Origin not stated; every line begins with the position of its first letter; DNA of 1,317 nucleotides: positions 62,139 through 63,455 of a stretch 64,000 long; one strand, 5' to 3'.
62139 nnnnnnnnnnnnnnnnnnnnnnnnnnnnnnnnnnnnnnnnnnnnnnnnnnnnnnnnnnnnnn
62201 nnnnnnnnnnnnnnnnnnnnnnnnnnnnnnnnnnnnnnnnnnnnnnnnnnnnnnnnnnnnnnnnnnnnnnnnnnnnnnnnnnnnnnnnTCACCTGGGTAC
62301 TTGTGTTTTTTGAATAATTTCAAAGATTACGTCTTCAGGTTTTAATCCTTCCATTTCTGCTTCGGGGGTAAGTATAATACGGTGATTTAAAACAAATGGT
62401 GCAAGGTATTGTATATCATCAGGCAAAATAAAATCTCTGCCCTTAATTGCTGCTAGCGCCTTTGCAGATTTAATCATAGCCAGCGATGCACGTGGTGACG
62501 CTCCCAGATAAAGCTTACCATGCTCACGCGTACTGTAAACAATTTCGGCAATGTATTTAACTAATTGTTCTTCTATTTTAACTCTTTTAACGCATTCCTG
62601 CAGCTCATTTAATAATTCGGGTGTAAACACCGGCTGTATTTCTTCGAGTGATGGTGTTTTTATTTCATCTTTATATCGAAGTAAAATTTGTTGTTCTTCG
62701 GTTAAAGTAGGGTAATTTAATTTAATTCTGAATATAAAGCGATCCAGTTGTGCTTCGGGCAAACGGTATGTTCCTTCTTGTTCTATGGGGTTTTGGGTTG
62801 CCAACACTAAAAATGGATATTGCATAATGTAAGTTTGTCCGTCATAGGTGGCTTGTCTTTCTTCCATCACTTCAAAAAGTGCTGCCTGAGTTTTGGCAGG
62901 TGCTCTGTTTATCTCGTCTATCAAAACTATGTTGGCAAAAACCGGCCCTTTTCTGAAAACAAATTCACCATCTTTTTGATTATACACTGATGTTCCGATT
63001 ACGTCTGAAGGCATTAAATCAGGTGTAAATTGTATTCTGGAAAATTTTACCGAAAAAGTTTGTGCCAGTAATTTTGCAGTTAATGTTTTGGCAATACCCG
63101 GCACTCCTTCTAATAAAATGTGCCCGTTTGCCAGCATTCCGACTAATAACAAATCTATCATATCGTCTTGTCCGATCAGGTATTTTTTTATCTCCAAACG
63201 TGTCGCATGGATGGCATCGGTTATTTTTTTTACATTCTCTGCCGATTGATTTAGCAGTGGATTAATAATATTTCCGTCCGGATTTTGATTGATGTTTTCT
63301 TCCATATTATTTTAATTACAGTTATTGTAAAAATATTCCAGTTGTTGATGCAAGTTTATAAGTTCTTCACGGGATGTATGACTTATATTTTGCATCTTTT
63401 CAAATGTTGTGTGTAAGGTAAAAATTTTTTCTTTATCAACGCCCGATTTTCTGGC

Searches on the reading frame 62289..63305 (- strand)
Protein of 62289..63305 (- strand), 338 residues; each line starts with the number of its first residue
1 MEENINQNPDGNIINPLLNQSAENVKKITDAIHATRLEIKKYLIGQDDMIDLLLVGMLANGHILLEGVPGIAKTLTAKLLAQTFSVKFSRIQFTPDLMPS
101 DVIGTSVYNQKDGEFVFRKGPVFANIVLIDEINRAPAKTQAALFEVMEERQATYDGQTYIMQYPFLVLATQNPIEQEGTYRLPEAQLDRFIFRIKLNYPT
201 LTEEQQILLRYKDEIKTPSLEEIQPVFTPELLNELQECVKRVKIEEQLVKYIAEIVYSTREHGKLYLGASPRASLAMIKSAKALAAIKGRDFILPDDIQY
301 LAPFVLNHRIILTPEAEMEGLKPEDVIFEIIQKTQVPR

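Call 26: search_protein_families(library=pfam, proteins=[window:62289-63305:-], max_evalue=0.001)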
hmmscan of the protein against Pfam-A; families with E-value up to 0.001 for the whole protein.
window:62289-63305:- (338 aa): 9 families
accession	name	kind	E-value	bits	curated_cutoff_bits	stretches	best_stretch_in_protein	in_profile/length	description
PF07726.17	AAA_3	-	1.4e-62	209.8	27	1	62-192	1-131/131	ATPase family associated with various cellular activities (AAA)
PF17863.7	AAA_lid_2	-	7.5e-25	86.9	22.7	1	258-327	2-71/74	AAA lid domain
PF07728.20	AAA_5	-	4.9e-16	59.4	22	1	62-190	1-139/139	AAA domain (dynein-related subfamily)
PF20030.5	bpMoxR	-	4.2e-14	52.5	27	1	35-206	6-176/205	MoxR domain in the MoxR-vWA-beta-propeller ternary systems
PF00004.35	AAA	-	5.3e-08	33.8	21.2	1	63-195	1-128/131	ATPase family associated with various cellular activities (AAA)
PF00493.29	MCM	-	1.3e-05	24.9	23.3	1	58-174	55-174/224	MCM P-loop domain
PF05496.18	RuvB_N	-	0.00011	22.5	27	0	60-150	33-111/159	Holliday junction DNA helicase RuvB P-loop domain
PF00158.32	Sigma54_activat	-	0.00021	21.4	20.2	1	61-175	23-146/168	Sigma-54 interaction domain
PF07724.20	AAA_2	-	0.00026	21.5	27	0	61-236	4-164/166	AAA domain (Cdc48 subfamily)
